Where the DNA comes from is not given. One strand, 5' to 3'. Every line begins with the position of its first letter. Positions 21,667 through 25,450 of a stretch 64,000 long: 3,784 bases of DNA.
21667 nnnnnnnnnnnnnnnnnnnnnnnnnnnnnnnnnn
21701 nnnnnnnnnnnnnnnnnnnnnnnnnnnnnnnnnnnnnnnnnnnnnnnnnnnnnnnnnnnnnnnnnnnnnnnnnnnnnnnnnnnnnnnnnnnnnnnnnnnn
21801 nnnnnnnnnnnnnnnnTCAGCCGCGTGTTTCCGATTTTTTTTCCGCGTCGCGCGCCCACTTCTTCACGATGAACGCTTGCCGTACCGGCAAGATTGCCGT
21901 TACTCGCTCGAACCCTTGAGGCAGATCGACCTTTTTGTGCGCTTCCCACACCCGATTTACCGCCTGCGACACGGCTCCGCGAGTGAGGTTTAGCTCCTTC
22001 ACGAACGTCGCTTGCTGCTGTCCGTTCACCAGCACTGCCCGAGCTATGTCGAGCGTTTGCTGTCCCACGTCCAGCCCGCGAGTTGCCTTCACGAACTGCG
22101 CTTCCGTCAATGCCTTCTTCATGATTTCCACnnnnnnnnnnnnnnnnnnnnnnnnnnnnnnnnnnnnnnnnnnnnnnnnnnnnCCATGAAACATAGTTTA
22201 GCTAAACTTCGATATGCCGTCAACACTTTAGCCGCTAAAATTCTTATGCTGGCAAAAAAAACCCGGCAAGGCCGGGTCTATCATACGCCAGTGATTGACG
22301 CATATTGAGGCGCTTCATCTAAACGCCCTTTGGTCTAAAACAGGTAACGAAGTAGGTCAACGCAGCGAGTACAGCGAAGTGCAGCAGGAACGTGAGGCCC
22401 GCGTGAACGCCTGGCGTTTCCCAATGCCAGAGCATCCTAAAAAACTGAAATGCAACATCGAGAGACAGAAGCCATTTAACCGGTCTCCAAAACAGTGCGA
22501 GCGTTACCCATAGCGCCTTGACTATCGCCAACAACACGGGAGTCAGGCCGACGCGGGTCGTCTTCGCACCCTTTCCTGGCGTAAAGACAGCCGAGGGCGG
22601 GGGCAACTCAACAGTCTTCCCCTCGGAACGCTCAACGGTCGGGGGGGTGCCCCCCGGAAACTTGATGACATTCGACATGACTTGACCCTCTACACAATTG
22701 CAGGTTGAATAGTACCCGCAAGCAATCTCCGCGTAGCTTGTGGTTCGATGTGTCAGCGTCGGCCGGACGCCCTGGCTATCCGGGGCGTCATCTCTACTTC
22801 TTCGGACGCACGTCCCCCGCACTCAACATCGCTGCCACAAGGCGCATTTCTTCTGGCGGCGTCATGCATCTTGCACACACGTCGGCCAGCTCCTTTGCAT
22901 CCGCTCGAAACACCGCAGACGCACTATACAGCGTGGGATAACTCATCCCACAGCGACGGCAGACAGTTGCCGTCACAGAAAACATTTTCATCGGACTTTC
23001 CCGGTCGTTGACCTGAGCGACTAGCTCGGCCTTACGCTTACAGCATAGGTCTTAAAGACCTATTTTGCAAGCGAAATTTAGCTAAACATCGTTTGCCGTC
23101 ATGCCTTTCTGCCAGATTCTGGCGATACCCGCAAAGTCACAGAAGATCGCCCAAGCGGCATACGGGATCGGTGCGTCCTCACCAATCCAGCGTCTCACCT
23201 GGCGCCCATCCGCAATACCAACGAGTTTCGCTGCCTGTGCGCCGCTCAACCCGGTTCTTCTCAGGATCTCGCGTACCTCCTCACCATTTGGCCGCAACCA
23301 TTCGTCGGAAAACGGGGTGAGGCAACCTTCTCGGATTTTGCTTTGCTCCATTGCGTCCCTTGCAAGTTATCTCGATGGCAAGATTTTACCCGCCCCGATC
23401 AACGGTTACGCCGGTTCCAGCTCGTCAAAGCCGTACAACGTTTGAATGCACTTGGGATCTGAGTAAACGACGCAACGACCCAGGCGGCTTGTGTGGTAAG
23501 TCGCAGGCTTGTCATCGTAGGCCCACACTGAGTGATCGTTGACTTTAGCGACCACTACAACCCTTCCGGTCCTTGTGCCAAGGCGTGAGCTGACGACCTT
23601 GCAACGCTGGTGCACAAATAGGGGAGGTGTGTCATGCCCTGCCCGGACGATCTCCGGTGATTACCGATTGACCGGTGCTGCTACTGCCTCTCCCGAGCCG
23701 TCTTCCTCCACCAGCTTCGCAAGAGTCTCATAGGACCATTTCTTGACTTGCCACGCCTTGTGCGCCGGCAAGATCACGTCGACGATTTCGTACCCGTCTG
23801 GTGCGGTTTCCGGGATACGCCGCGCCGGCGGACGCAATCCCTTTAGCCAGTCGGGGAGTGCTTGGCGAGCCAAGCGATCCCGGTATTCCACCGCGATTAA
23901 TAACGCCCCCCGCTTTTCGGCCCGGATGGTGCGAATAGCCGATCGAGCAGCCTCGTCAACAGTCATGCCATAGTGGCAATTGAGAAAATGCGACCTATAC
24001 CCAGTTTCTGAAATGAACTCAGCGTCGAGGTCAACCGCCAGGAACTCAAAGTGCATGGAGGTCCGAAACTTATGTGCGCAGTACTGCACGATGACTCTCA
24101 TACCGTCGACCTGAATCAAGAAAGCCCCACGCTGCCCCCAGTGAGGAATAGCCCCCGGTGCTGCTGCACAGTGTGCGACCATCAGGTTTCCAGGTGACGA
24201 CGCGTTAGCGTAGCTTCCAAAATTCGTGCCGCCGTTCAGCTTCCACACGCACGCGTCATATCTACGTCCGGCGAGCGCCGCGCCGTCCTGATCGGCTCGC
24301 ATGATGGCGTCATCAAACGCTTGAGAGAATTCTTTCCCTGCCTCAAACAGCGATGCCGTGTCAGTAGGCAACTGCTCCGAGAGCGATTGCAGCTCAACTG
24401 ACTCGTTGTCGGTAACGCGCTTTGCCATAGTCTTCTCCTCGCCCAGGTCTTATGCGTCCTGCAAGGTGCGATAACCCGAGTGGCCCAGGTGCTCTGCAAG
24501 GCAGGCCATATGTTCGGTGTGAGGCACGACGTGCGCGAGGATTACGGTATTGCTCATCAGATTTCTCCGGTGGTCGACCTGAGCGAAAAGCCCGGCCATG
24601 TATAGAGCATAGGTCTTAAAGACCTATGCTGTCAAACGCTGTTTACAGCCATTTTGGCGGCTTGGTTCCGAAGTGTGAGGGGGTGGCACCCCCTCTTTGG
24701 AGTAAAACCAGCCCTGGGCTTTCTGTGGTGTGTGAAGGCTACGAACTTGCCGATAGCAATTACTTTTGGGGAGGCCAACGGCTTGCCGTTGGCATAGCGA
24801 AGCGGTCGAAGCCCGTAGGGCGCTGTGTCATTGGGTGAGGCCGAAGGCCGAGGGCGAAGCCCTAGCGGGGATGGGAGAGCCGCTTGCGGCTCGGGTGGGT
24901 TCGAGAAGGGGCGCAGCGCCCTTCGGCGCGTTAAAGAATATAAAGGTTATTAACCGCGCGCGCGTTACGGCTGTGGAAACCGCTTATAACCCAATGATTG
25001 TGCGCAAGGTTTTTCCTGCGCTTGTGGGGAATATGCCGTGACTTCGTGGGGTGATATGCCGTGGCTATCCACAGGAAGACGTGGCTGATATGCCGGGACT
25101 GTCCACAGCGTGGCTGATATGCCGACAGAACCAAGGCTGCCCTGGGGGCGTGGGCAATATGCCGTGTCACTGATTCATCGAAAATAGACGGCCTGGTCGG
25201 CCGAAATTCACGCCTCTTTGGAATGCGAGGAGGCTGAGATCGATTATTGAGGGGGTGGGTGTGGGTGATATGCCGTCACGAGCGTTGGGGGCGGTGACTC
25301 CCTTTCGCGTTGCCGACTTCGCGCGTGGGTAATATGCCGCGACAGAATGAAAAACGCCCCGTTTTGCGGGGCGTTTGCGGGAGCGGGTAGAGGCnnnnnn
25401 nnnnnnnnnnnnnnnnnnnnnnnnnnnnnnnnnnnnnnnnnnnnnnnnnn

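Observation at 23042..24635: New 19-bp palindromic operator shared by two consensus promoters in the klc/kle-like region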

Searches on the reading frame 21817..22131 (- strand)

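Call 5: search_protein_families(library=pfam, proteins=[window:21817-22131:-], max_evalue=0.1)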
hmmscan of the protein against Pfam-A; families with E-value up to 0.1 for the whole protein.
window:21817-22131:- (104 aa): 2 families
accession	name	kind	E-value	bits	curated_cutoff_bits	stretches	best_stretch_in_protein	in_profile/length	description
PF16509.11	KORA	-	2.2e-29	101.9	26.7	1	8-91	1-84/84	TrfB plasmid transcriptional repressor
PF12802.13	MarR_2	-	0.027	15.1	27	1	23-60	4-43/61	MarR family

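Call 6: search_protein_families(library=ncbifam, proteins=[window:21817-22131:-], max_evalue=0.1)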
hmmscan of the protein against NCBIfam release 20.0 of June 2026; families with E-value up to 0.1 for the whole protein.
window:21817-22131:- (104 aa): 1 family
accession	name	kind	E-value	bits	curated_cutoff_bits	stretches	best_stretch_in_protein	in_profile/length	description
NF010465.0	PRK13890.1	equivalog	6.3e-10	39.2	96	1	63-101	80-118/121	conjugal transfer protein TrbA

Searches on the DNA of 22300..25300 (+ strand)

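Call 4: search_dna_similar(query=window:22300-25300:+, collection=plasmids, mode=near, max_rows=30)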
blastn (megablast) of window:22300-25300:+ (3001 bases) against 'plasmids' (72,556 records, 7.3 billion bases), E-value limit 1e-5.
Records with a match: 5; places in all: 5; records where one place covers at least 80% of the query: 0.
Best place of each record, by identity: 80-90% 5.
By first word of the organism name: Pseudomonas 4; uncultured 1.
By predicted mobility (MOB-suite, as given by PLSDB): mobilizable 5.
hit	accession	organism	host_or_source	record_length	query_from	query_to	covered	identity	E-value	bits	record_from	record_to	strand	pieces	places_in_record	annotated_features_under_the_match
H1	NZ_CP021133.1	Pseudomonas fragi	cell culture,meat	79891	2547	2631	3%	86.2%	2e-15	94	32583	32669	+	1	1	none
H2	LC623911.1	uncultured bacterium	-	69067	2547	2631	3%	86.2%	2e-15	94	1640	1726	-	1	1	none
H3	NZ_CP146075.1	Pseudomonas bubulae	Cell culture,Leaf wash from spinach ...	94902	2547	2631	3%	86.2%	2e-15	94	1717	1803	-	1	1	none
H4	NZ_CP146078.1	Pseudomonas bubulae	Cell culture,Leaf wash from mixed-leaf ...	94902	2547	2631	3%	86.2%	2e-15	94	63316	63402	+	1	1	none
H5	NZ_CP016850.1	Pseudomonas sp. TMW 2.1634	cell culture,poultry meat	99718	2547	2631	3%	85.1%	7e-14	88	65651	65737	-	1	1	none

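Call 72: build_rna_model(alignment_id=A1, structure=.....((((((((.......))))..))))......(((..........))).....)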
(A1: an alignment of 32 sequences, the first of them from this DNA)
Model R1 built from alignment A1 (32 sequences, 57 columns); structure: as given.
model positions 47; base pairs 11; branch points 1; effective number of sequences 20.43; information 1.173 bits per position. Calibrated on 0.2 Mb of random sequence (short: E-values are rough).
structure used (alignment columns):
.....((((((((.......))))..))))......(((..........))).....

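Call 73: search_with_rna_model(model_id=R1, sources=[window, L001, L002, L003, L004, L005, L006, L007, L008, L009, L010, L011, L012, L016, L018, L019, L020, L021, L022, L023, L024, L025, L026, L027, L028, L029], max_evalue=1)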
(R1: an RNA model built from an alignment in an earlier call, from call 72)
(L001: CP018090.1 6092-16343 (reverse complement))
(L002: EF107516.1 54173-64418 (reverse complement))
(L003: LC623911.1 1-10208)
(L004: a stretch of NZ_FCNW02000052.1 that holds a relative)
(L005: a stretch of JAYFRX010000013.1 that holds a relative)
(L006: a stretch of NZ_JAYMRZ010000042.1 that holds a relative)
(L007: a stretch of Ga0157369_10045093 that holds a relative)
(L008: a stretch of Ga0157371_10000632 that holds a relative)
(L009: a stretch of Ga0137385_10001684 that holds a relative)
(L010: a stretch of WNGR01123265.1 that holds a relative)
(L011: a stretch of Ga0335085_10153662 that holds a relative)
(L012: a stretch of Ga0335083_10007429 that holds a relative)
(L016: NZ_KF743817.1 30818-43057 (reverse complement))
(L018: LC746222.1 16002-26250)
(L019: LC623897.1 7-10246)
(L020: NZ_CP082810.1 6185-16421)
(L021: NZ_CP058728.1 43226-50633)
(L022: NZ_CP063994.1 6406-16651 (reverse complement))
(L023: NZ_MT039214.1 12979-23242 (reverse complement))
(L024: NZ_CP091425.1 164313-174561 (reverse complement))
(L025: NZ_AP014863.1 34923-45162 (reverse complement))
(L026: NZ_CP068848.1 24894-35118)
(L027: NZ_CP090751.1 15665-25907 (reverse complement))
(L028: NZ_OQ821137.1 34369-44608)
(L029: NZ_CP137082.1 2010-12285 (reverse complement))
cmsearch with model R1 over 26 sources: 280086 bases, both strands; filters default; matches with E-value up to 1: 47.
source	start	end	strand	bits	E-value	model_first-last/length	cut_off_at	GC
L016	4016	4063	+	70.1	1.8e-19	1-47/47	no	0.58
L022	3016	3063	+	70.1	1.8e-19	1-47/47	no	0.58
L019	3243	3289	+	69.2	3.3e-19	1-47/47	no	0.62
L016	6359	6406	+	67.3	1.3e-18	1-47/47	no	0.58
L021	2920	2966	+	67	1.7e-18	1-47/47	no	0.53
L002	631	678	+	66.9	1.7e-18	1-47/47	no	0.58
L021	3299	3345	+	66.9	1.8e-18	1-47/47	no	0.53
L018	3454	3500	+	66.3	2.7e-18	1-47/47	no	0.57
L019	5361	5408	+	64.4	1.1e-17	1-47/47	no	0.62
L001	3546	3592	+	63.1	2.7e-17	1-47/47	no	0.57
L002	5342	5388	+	61.8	7e-17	1-47/47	no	0.62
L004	3003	3049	+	61.4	9.6e-17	1-47/47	no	0.6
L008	4362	4412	+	60.9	1.3e-16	1-47/47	no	0.57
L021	5293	5339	+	60.1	2.4e-16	1-47/47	no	0.57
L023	4456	4501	+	59.9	2.7e-16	1-47/47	no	0.59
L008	2357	2403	+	59.8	2.9e-16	1-47/47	no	0.55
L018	5367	5413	+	57.2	2e-15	1-47/47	no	0.55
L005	159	206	+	57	2.2e-15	1-47/47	no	0.56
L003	3862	3907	+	56.6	3.1e-15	1-47/47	no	0.52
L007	1181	1231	+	54.8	1.1e-14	1-47/47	no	0.57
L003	5302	5351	+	54.1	1.8e-14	1-47/47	no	0.6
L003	3433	3480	+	53.8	2.3e-14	1-47/47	no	0.58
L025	4451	4498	+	53.3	3.3e-14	1-47/47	no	0.58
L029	4202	4246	+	53.2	3.5e-14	1-47/47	no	0.64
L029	3813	3857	+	49.3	5.9e-13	1-47/47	no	0.62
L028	4439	4485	+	47.9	1.6e-12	1-47/47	no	0.57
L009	1501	1545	+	46.1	5.8e-12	1-47/47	no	0.49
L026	4424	4470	+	44.4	2e-11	1-47/47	no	0.55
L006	1487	1531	+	44.4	2.1e-11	1-47/47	no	0.49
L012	1586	1629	+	41.2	2.1e-10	1-47/47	no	0.52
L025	2989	3035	+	33.1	7.1e-08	1-47/47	no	0.66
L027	3962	4010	+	32.5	1.1e-07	1-47/47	no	0.57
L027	3804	3850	-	29.9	7.4e-07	1-47/47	no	0.55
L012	1411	1454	-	29.3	1.1e-06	1-47/47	no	0.5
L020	3657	3701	+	18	0.004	1-47/47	no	0.62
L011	1847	1916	-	17.8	0.0047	1-47/47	no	0.71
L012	5786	5855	-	17.8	0.0047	1-47/47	no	0.71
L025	3495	3542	+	15.3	0.028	1-47/47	no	0.54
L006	1308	1350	-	14.3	0.055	1-47/47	no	0.6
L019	311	363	+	13.7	0.088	1-47/47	no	0.64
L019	6173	6200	+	12.2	0.26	1-47/47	no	0.61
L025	3716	3758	+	11.8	0.33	1-47/47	no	0.56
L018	3203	3241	-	11.3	0.49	1-47/47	no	0.72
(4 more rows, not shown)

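Call 81: search_dna_similar(query=window:23036-23072:-, collection=plasmids, mode=distant, max_evalue=10, max_rows=40)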
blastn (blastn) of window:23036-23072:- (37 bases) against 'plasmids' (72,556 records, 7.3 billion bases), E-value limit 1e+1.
Records with a match: 9; places in all: 11; records where one place covers at least 80% of the query: 1.
Best place of each record, by identity: >=99% 4; 95-99% 3; 80-90% 2.
By first word of the organism name: uncultured 3; Xanthomonas 2; Burkholderia 2; Pseudomonas 1; Legionella 1.
By predicted mobility (MOB-suite, as given by PLSDB): non-mobilizable 5; mobilizable 3; conjugative 1.
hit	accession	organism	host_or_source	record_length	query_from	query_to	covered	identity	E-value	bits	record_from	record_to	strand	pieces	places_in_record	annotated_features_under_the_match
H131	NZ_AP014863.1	Pseudomonas furukawaii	-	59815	1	33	89%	84.8%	5e+0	35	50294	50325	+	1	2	none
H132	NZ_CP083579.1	Xanthomonas phaseoli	Manihot esculenta Crantz,single ...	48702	1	28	76%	85.7%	5e+0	34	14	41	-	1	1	none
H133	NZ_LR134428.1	Legionella adelaidensis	environmental,Cooling tower water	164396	8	29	59%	95.5%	1e+0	37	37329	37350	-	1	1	trypsin-like peptidase domain-containing protein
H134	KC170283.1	uncultured bacterium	-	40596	6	27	59%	95.5%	1e+0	37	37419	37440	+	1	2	none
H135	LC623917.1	uncultured bacterium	-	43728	7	28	59%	95.5%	1e+0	37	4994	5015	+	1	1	none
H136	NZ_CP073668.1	Burkholderia contaminans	Homo sapiens,blood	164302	9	28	54%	100.0%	4e-1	37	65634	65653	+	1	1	none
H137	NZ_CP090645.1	Burkholderia contaminans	sheep,milk,milk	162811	9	28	54%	100.0%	4e-1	37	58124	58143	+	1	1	none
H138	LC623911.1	uncultured bacterium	-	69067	11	29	51%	100.0%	1e+0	36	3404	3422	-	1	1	none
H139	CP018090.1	Xanthomonas oryzae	rice,whole organism,leaves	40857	10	27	49%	100.0%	5e+0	34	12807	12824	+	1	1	none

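Call 82: get_annotated_region(hit=H134, flank=2500)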
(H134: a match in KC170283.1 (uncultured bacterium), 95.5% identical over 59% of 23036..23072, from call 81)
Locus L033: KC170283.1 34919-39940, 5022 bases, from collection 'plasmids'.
description: Uncultured bacterium plasmid pDS1, complete sequence
organism: uncultured bacterium (NCBI taxid 77133)
taxonomy: Bacteria; ; ; ; ; ; uncultured bacterium
host: -; source: -; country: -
typing (MOB-suite, as given by PLSDB): conjugative; replicon rep_cluster_1242; relaxase MOBP; mating-pair formation MPF_T
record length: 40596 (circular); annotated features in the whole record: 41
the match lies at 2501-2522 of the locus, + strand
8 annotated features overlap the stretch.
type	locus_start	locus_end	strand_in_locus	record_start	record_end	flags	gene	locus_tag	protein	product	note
CDS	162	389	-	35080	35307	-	kleE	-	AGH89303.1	KleE stable inheritance protein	-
CDS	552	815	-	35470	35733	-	korC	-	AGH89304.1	KorC transcriptional regulator protein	-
CDS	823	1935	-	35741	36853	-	klcB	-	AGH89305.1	KlcB stable inheritance protein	-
CDS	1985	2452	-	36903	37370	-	klcA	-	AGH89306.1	KlcA antirestriction protein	-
CDS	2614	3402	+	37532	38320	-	-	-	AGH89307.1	TlpA domain protein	-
CDS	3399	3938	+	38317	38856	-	-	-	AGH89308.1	hypothetical protein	-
CDS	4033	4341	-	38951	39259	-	higA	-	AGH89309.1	HigA addiction module antidote protein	-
CDS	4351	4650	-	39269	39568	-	higB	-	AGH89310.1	HigB addiction module toxin protein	-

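Call 83: get_annotated_region(hit=H136, flank=2500)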
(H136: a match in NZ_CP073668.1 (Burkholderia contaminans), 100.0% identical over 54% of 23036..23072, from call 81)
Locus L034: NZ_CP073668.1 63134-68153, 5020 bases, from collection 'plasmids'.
description: Burkholderia contaminans strain toggle1 plasmid unnamed3, complete sequence
organism: Burkholderia contaminans (NCBI taxid 488447)
taxonomy: Bacteria; Pseudomonadota; Betaproteobacteria; Burkholderiales; Burkholderiaceae; Burkholderia; Burkholderia contaminans
host: -; source: Homo sapiens,blood; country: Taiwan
typing (MOB-suite, as given by PLSDB): non-mobilizable
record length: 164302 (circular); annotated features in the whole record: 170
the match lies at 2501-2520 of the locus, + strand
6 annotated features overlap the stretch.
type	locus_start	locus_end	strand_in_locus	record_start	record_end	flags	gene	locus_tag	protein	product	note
CDS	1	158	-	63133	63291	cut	-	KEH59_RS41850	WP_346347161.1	hypothetical protein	-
CDS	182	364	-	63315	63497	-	-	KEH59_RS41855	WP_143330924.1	hypothetical protein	-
CDS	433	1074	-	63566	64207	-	-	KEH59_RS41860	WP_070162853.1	DNA methyltransferase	-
CDS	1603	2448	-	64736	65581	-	-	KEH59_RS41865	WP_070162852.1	DUF932 domain-containing protein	-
CDS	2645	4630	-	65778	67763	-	-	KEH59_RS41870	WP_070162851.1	ParB/RepB/Spo0J family partition protein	-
CDS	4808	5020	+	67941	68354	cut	-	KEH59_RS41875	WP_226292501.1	antirestriction protein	-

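Call 84: get_annotated_region(hit=H135, flank=2500)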
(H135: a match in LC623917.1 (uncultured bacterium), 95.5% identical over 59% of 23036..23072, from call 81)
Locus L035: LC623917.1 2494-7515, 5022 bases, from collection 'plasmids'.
description: Uncultured bacterium plasmid pYKBG036 DNA, complete sequence
organism: uncultured bacterium (NCBI taxid 77133)
taxonomy: Bacteria; ; ; ; ; ; uncultured bacterium
host: -; source: -; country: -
typing (MOB-suite, as given by PLSDB): mobilizable; relaxase MOBP
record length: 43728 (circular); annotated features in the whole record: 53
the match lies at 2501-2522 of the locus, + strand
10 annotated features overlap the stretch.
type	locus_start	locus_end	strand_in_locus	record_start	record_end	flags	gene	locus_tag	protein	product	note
CDS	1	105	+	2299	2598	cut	-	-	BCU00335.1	hypothetical protein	-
CDS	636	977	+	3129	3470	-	-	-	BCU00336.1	hypothetical protein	-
CDS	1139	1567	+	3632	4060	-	-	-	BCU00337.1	antirestriction protein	-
CDS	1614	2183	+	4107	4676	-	-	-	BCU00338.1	hypothetical protein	-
CDS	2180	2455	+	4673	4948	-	-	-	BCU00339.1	transcriptional regulator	-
CDS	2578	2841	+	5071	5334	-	-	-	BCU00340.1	protein kleA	-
CDS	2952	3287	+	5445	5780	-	-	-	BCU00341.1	protein kleE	-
CDS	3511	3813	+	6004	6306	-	-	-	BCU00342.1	transcriptional regulator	-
CDS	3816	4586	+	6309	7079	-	-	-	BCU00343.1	ParA family protein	-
CDS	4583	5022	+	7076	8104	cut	-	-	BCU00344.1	ParB/RepB/Spo0J family partition protein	-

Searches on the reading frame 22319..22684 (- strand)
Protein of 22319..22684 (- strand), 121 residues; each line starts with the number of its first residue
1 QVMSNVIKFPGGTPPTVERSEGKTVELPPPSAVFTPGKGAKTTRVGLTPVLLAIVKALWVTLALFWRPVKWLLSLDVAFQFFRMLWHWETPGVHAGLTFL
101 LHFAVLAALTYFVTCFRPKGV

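Call 5: search_protein_families(library=pfam, proteins=[window:22319-22684:-], max_evalue=0.1)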
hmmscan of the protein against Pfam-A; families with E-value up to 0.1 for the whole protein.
window:22319-22684:- (121 aa): 1 family
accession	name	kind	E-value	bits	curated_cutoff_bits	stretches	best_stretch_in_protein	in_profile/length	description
PF17394.7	KleE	-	2.6e-31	108.8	25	1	3-121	1-114/114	Uncharacterized KleE stable inheritance protein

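Call 6: search_protein_families(library=ncbifam, proteins=[window:22319-22684:-], max_evalue=0.1)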
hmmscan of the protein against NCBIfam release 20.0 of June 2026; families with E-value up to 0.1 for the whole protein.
window:22319-22684:- (121 aa): 0 families

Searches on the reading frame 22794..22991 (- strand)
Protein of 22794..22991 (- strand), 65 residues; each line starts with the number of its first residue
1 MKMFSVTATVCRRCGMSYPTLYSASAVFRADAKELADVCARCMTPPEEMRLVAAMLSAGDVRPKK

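Call 5: search_protein_families(library=pfam, proteins=[window:22794-22991:-], max_evalue=0.1)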
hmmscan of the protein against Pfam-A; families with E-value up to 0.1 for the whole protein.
window:22794-22991:- (65 aa): 4 families
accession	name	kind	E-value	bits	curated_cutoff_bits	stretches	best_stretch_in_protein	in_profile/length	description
PF10892.13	DUF2688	-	3.3e-08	33.3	25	1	2-54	1-53/56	Protein of unknown function (DUF2688)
PF23551.1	Zn_ribbon_20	-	7.9e-05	23.1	27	1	9-19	3-13/35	Zinc beta-ribbon domain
PF14260.11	zf-C4pol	-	0.03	15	28.9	0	8-44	10-51/70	C4-type zinc-finger of DNA polymerase delta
PF06827.20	zf-FPG_IleRS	-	0.033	14.5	21.3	0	10-20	3-13/30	Zinc finger found in FPG and IleRS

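Call 6: search_protein_families(library=ncbifam, proteins=[window:22794-22991:-], max_evalue=0.1)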
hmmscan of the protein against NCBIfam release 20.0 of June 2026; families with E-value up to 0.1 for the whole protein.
window:22794-22991:- (65 aa): 2 families
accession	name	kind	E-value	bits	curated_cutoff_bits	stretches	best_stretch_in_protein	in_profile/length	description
NF003161.0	PRK04136.1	equivalog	0.018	14.6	54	0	6-16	26-36/49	50S ribosomal protein L40e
NF033209.1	16S_rRNA_Rmt_B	exception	0.091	12.3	525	1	23-62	37-75/251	RmtB family 16S rRNA (guanine(1405)-N(7))-methyltransferase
